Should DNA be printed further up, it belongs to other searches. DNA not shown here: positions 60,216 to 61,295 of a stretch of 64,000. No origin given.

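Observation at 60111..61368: DUF4058 gene flanked by 121-bp direct repeats that duplicate the promoter and signal-peptide region of the downstream GH99-like gene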

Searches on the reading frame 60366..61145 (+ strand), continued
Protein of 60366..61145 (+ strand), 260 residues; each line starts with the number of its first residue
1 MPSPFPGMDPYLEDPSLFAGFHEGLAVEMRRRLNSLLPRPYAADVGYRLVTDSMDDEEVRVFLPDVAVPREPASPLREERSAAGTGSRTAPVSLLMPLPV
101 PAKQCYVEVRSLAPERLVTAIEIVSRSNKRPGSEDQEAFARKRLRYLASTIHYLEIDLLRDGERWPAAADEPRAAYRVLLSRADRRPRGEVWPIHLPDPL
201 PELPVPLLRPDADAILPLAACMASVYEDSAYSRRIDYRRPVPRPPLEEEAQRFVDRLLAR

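Call 45: search_solved_structures(query=A2, max_evalue=10, show_alignments=2)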
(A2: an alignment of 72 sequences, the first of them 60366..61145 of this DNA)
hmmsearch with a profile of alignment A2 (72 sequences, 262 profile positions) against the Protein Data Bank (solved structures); distinct sequences matched with E-value up to 10: 2.
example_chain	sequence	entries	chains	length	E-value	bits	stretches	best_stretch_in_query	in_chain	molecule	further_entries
7qh2_A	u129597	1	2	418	1.4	11.4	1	26-132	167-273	Lactate dehydrogenase (NAD(+),ferredoxin) subunit LctC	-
6vfj_B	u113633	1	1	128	7.5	9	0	221-259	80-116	I53_dn5B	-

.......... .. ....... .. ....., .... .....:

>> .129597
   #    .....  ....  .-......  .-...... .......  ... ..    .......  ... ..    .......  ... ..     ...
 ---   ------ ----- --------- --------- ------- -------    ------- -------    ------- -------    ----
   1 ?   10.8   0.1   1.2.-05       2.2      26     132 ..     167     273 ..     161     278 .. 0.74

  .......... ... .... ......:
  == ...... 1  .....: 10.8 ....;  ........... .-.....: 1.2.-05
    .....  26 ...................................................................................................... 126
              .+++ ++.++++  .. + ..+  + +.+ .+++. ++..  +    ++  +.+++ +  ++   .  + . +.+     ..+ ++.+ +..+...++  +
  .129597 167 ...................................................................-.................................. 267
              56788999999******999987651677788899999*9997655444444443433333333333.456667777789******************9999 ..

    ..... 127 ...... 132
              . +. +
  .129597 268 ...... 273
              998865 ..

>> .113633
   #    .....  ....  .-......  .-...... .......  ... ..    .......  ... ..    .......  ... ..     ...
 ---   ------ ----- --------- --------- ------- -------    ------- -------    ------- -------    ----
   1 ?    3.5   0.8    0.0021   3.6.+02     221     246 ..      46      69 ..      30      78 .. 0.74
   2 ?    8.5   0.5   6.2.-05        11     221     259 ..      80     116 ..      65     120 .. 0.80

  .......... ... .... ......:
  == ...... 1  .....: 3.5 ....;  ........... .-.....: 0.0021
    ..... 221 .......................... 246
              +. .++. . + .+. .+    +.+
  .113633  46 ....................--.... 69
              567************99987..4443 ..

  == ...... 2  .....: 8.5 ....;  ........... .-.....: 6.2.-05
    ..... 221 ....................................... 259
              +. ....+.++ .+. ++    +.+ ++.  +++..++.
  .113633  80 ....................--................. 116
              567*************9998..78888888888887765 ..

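Call 48: search_protein_families(library=pfam, alignment_id=A2, max_evalue=10)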
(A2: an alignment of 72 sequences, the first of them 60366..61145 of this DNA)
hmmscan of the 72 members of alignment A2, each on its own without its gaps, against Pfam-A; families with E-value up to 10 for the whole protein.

A. member 1, window:60366-61145:+ (260 aa): 1 family
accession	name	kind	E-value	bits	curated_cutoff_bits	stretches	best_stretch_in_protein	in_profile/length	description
PF13267.11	DUF4058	-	4.4e-70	236.4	25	1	1-256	1-253/254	Protein of unknown function (DUF4058)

B. families by the number of members that match (of 72 scanned): 15 families
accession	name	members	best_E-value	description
PF13267.11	DUF4058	72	4.1e-84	Protein of unknown function (DUF4058)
PF13565.12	HTH_32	3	0.00099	Homeodomain-like domain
PF13490.11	zf-HC2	2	0.016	Putative zinc-finger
PF17687.6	DUF5535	2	0.017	Family of unknown function (DUF5535)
PF05685.18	Uma2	2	0.028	Putative restriction endonuclease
PF09300.15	Tecti-min-caps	2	0.35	Tectiviridae, minor capsid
PF12188.13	STAT2_C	1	0.019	Signal transducer and activator of transcription 2 C terminal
PF09241.15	Herp-Cyclin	1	0.14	Herpesviridae viral cyclin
PF09313.17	DUF1971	1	0.15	Domain of unknown function (DUF1971)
PF19318.4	DUF5918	1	0.16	Family of unknown function (DUF5918)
PF17935.6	TetR_C_27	1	0.18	Tetracyclin repressor-like, C-terminal domain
PF04320.19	YggL_50S_bp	1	0.2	YggL 50S ribosome-binding protein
PF01850.27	PIN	1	0.2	PIN domain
PF13472.12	Lipase_GDSL_2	1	0.21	GDSL-like Lipase/Acylhydrolase family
PF00697.28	PRAI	1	0.21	N-(5'phosphoribosyl)anthranilate (PRA) isomerase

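Call 53: find_encoding_contigs(protein=P0149, flank=3000, max_places=8)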
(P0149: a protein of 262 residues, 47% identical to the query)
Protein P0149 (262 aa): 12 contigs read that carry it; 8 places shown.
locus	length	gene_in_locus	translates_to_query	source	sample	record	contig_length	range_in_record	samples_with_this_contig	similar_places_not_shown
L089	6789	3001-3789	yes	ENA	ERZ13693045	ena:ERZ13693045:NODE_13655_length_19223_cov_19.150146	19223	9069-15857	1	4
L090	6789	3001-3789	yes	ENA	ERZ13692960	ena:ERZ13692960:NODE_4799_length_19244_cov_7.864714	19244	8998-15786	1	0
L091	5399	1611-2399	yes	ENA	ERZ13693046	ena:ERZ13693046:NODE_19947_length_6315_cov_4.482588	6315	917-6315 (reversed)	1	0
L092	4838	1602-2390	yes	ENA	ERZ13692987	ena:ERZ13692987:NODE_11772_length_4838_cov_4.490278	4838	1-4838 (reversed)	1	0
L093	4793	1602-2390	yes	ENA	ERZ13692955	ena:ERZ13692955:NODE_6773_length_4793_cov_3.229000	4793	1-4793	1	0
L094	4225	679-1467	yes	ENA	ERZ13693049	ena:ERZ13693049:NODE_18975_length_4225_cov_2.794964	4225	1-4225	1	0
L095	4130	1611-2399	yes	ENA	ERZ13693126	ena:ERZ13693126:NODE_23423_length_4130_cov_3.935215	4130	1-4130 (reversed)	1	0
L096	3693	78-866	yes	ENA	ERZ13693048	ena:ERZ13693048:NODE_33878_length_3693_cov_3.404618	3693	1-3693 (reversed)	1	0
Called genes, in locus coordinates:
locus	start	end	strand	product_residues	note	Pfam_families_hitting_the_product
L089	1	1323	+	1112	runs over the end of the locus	PF22734:NNH2, PF05729:NACHT (faint), PF22353:PF1197-like_C (faint), PF13646:HEAT_2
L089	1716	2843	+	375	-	PF12715:Abhydrolase_7, PF02129:Peptidase_S15 (weak), PF00561:Abhydrolase_1 (faint), PF00326:Peptidase_S9 (faint), PF01738:DLH, PF05448:AXE1 (weak)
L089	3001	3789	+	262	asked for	PF13267:DUF4058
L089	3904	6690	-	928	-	PF00675:Peptidase_M16, PF05193:Peptidase_M16_C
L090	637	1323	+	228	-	-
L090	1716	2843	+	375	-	PF12715:Abhydrolase_7, PF02129:Peptidase_S15 (weak), PF00561:Abhydrolase_1 (faint), PF00326:Peptidase_S9 (faint), PF01738:DLH, PF05448:AXE1 (weak)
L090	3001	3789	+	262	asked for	PF13267:DUF4058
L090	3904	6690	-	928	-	PF00675:Peptidase_M16, PF05193:Peptidase_M16_C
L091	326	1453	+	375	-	PF12715:Abhydrolase_7, PF02129:Peptidase_S15 (weak), PF00561:Abhydrolase_1 (faint), PF00326:Peptidase_S9 (faint), PF01738:DLH, PF05448:AXE1 (weak)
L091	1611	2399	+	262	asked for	PF13267:DUF4058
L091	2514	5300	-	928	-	PF00675:Peptidase_M16, PF05193:Peptidase_M16_C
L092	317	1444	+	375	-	PF12715:Abhydrolase_7, PF02129:Peptidase_S15 (weak), PF00561:Abhydrolase_1 (faint), PF00326:Peptidase_S9 (faint), PF01738:DLH, PF05448:AXE1 (weak)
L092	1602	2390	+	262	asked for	PF13267:DUF4058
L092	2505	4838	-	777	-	?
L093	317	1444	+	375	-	PF12715:Abhydrolase_7, PF02129:Peptidase_S15 (weak), PF00561:Abhydrolase_1 (faint), PF00326:Peptidase_S9 (faint), PF01738:DLH, PF05448:AXE1 (weak)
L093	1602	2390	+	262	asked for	PF13267:DUF4058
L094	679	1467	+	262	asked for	PF13267:DUF4058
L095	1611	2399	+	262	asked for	PF13267:DUF4058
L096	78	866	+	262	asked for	PF13267:DUF4058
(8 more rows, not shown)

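Call 54: find_related_loci(query=A2, collection=viral_contigs, flank=3000)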
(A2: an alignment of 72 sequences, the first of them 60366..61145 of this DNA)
Query A2 (260 aa) in viral_contigs; peptide patterns used: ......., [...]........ (x = any residue, [..] = any of these).
25 stretches matched a pattern, but none encodes a relative of the query by tblastn (E <= 1e-3).

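Call 55: find_related_loci(query=A2, collection=metagenome_contigs, flank=3000)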
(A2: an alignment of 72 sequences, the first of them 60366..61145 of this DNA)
Query A2 (260 aa) in metagenome_contigs; peptide patterns used: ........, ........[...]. (x = any residue, [..] = any of these).
600 stretches matched a pattern (row limit reached: there are more); 556 encode a relative of the query (tblastn E <= 1e-3); the best 80 are kept; 80 distinct loci.
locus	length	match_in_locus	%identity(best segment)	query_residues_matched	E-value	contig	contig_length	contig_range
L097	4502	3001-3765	46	1-258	2e-63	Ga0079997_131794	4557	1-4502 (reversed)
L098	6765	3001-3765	46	1-258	3e-63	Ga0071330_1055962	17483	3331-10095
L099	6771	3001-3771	45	1-258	1e-60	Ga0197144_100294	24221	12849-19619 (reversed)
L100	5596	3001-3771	48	1-258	8e-60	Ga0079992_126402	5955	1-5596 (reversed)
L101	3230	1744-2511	48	1-258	7e-59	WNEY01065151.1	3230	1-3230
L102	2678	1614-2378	45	1-257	2e-58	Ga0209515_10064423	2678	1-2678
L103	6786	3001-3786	45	1-260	9e-59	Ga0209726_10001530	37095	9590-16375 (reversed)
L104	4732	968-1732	47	1-258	1e-56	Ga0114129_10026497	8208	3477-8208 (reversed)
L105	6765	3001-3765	47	1-258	9e-57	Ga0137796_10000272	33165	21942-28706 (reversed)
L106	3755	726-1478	47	1-258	4e-55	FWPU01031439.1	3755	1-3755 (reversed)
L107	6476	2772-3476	46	1-237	1e-54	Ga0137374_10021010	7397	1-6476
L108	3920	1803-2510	47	1-238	2e-53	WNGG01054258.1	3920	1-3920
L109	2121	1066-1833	43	1-258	1e-52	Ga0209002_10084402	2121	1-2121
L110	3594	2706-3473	43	1-258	3e-50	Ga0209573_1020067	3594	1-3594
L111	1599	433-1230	40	3-260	9e-52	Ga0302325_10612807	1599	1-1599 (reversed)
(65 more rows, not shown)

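Call 69: list_cluster_members(proteins=[P0121, P0001, P0155])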
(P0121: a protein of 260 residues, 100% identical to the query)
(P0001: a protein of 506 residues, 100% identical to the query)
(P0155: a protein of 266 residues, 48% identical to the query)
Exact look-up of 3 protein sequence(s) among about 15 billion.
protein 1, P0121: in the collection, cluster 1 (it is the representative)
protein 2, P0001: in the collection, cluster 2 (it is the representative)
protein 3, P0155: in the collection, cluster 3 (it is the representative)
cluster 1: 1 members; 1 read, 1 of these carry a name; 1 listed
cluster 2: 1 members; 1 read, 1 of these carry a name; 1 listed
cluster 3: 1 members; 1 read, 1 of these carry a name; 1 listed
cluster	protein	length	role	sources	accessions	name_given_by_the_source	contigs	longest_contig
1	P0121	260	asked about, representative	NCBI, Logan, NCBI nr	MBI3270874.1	MAG: DUF4058 family protein [Planctomycetes bacterium] | DUF4058 family protein [Planctomycetota bacterium]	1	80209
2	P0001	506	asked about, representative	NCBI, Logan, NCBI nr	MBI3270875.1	MAG: hypothetical protein HYZ53_17875 [Planctomycetes bacterium] | hypothetical protein [Planctomycetota bacterium]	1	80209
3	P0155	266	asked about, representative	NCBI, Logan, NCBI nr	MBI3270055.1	MAG: DUF4058 family protein [Planctomycetes bacterium] | DUF4058 family protein [Planctomycetota bacterium]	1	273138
